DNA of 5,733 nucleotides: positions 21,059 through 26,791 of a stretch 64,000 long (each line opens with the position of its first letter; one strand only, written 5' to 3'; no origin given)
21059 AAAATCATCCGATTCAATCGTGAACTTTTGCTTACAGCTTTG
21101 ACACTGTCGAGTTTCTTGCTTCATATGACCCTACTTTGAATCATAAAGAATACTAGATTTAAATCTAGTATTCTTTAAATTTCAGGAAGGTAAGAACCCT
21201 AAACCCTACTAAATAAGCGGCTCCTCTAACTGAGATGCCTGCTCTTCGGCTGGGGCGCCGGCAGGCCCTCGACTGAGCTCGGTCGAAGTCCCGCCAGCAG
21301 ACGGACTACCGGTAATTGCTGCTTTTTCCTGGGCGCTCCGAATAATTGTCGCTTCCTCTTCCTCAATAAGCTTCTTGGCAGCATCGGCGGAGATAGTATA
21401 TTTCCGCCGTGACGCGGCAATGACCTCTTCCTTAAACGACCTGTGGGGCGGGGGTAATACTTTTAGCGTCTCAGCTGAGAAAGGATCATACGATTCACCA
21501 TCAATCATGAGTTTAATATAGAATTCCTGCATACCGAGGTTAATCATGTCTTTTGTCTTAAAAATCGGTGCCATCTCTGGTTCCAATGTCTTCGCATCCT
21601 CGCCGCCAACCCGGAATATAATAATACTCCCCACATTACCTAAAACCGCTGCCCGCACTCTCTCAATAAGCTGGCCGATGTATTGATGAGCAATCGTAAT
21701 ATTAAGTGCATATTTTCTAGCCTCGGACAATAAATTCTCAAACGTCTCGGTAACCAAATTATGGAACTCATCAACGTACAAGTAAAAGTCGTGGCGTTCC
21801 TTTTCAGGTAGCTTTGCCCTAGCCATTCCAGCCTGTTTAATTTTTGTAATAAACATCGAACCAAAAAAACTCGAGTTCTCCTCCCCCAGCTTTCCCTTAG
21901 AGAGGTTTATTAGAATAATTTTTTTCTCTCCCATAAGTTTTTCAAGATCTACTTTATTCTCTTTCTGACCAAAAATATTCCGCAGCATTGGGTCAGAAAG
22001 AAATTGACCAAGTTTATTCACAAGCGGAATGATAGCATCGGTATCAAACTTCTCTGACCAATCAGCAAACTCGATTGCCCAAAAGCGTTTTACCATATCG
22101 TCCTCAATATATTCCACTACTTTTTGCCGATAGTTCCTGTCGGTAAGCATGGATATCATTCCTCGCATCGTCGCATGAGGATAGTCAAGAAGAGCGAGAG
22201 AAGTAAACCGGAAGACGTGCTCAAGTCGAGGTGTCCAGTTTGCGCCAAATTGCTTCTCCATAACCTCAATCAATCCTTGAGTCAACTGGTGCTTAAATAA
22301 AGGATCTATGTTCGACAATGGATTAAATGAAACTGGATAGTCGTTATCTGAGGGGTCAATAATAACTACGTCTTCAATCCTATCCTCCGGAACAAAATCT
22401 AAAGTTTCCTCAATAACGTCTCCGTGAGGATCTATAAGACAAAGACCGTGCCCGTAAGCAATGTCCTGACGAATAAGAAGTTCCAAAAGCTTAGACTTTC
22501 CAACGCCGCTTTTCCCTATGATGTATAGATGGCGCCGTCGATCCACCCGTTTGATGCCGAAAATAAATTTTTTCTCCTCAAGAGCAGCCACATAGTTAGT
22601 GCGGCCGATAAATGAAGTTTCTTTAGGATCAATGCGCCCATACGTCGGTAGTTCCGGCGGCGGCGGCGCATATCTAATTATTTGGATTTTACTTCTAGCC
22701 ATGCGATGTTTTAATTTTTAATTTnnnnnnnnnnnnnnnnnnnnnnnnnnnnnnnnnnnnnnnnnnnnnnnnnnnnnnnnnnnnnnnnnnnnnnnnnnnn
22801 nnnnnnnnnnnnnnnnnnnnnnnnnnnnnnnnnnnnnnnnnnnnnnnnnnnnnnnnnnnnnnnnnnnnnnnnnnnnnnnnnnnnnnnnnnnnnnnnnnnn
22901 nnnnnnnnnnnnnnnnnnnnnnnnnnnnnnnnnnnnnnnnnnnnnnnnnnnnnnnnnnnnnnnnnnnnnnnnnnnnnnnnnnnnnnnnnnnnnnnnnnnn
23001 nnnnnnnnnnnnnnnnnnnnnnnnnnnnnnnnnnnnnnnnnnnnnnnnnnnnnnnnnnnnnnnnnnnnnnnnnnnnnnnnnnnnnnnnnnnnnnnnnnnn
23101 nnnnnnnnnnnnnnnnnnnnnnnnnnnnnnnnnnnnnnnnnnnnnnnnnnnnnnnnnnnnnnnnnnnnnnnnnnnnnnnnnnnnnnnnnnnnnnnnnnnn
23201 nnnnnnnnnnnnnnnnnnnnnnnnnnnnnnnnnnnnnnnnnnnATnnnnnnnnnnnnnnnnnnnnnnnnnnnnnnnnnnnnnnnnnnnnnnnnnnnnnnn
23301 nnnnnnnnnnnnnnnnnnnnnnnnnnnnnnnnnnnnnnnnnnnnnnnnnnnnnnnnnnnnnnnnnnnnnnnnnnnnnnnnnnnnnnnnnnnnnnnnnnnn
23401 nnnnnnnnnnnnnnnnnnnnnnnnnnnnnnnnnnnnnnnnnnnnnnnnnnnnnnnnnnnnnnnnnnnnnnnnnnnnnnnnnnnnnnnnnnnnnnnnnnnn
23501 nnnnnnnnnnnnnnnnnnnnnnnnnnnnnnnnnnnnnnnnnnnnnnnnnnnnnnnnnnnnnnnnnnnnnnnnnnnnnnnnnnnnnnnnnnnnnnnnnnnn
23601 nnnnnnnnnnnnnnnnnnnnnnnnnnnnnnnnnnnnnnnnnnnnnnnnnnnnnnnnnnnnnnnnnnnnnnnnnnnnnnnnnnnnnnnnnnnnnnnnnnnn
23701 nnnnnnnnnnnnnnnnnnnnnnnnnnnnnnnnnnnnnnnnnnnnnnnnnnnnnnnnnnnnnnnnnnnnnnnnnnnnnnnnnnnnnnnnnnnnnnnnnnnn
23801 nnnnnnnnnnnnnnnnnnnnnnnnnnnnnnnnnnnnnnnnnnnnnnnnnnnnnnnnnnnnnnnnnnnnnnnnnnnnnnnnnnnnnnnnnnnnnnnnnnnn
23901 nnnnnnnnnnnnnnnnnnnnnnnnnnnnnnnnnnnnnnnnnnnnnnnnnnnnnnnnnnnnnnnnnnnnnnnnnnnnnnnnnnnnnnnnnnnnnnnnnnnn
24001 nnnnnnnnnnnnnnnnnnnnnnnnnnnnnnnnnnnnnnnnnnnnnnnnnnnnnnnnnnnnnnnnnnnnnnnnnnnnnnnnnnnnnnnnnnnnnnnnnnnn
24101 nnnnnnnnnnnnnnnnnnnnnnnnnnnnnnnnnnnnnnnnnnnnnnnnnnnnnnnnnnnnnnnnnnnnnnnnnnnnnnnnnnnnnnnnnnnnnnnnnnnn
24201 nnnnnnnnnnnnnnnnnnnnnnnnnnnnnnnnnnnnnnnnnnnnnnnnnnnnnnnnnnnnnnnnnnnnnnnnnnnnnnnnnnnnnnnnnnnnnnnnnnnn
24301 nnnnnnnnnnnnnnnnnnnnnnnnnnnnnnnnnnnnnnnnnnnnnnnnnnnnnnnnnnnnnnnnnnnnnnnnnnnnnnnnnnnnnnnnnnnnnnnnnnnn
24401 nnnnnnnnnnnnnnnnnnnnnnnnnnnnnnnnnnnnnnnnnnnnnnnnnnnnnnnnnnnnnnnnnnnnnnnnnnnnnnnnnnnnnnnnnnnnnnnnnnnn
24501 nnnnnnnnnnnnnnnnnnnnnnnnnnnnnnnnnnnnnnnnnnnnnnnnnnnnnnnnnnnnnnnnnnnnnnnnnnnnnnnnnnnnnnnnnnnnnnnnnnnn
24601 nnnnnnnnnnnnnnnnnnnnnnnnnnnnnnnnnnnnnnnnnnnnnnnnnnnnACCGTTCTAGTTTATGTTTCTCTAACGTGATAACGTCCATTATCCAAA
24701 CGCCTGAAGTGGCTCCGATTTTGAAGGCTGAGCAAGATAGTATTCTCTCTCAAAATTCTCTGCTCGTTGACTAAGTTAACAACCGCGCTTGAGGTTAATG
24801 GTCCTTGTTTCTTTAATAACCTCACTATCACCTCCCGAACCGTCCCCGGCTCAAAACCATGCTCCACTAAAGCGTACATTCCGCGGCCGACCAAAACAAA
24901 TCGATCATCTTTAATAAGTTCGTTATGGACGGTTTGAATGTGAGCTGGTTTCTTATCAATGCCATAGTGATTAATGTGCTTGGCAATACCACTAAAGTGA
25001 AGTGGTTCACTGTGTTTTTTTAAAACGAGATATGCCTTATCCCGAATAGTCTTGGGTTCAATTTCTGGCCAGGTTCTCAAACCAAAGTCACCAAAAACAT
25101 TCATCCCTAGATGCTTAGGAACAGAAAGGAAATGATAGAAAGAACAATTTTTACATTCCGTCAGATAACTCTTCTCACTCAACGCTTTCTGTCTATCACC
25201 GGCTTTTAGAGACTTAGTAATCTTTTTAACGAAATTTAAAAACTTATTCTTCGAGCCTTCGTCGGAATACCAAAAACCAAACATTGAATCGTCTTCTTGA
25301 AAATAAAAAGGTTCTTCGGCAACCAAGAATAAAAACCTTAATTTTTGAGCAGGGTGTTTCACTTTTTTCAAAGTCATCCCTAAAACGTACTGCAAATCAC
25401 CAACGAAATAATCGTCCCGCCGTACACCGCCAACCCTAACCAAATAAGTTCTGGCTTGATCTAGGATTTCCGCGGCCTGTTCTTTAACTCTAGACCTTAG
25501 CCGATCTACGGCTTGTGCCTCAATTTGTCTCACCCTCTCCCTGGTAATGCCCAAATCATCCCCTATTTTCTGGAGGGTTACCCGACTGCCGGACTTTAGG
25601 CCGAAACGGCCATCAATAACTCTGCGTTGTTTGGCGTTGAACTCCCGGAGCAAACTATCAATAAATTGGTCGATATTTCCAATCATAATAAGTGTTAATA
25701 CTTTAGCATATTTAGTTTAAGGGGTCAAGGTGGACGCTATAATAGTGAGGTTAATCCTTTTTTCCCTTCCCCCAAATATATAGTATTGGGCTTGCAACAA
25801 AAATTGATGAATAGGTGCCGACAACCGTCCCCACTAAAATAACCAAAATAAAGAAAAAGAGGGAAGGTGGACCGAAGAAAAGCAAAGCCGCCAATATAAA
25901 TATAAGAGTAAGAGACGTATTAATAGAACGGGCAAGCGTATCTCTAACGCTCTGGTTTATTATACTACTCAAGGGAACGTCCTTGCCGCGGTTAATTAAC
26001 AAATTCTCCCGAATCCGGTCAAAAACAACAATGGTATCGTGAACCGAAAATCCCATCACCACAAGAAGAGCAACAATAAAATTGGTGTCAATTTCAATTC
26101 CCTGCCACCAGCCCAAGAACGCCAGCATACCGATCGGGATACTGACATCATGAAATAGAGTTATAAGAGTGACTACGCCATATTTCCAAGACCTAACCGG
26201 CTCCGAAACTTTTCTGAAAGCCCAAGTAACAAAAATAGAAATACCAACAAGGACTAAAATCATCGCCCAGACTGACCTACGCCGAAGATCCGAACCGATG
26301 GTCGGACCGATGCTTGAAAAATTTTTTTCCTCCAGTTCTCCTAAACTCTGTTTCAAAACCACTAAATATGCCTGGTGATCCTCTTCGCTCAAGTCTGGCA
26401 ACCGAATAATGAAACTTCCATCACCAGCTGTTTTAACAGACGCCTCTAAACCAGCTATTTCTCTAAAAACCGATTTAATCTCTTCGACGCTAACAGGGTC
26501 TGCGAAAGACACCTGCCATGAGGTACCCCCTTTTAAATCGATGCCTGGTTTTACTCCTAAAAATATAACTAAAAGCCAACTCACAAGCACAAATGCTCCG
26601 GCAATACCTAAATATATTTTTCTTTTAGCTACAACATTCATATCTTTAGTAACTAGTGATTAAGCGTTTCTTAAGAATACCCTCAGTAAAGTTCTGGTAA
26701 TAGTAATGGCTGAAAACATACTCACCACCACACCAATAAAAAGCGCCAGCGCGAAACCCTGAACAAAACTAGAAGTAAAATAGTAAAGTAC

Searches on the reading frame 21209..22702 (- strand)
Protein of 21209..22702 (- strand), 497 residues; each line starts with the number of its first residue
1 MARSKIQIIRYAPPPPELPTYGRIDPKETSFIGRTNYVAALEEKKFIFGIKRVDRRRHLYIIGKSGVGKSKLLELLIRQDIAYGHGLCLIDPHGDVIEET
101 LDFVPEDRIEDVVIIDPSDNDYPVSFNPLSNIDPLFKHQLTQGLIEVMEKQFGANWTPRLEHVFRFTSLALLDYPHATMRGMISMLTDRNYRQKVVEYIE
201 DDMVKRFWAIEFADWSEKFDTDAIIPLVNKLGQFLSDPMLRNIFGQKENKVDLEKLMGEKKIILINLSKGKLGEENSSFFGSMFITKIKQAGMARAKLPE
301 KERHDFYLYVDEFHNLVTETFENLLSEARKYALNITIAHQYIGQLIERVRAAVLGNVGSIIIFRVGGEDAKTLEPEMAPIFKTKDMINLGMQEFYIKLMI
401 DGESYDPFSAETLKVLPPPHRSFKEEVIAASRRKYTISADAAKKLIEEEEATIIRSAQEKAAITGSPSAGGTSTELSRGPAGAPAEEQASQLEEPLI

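Call 61: search_protein_families(library=pfam, proteins=[window:21209-22702:-], max_evalue=0.001)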
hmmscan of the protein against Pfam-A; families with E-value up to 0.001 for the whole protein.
window:21209-22702:- (497 aa): 5 families
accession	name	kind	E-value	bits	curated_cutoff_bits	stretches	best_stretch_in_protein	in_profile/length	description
PF01935.23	DUF87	-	2.1e-07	31.7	23.2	1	56-269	23-203/220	Helicase HerA, central domain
PF02534.20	T4SS-DNA_transf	-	2.9e-07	30.2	20.1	1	57-348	45-347/468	Type IV secretory system Conjugative DNA transfer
PF10412.15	TrwB_AAD_bind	-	1.1e-06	28.3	20.5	1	55-366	14-311/387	Type IV secretion-system coupling protein DNA-binding domain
PF13401.12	AAA_22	-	3e-05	24.8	27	0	55-80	4-29/130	AAA domain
PF12696.13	TraG-D_C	-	7.2e-05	23.2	22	1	307-373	3-72/126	TraM recognition site of TraD and TraG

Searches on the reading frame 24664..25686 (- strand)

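Call 61: search_protein_families(library=pfam, proteins=[window:24664-25686:-], max_evalue=0.001)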
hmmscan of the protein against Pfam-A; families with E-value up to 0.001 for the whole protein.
window:24664-25686:- (340 aa): 2 families
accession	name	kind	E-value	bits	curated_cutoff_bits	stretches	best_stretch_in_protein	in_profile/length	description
PF04545.22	Sigma70_r4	-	3.9e-13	49.1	24.1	1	13-64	2-49/50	Sigma-70, region 4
PF05066.19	HARE-HTH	-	1.2e-07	32.5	25.9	1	213-274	2-69/71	HB1, ASXL, restriction endonuclease HTH domain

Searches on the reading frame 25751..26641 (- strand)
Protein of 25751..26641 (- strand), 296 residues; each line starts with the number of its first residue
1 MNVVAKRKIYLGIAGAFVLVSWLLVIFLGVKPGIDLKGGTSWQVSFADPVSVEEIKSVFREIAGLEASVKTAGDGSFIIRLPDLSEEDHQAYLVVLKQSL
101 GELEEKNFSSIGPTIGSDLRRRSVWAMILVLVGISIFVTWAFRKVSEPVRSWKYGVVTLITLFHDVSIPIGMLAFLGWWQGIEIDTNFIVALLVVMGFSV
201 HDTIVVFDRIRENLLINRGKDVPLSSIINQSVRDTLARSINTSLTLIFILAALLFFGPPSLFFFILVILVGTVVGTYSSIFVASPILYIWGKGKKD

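Call 61: search_protein_families(library=pfam, proteins=[window:25751-26641:-], max_evalue=0.001)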
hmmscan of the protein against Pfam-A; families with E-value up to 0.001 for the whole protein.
window:25751-26641:- (296 aa): 1 family
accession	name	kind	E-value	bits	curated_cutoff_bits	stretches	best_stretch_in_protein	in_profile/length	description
PF02355.23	SecD_SecF_C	-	3.1e-51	173.9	20.5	1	97-292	7-188/189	Protein export membrane protein SecD/SecF, C-terminal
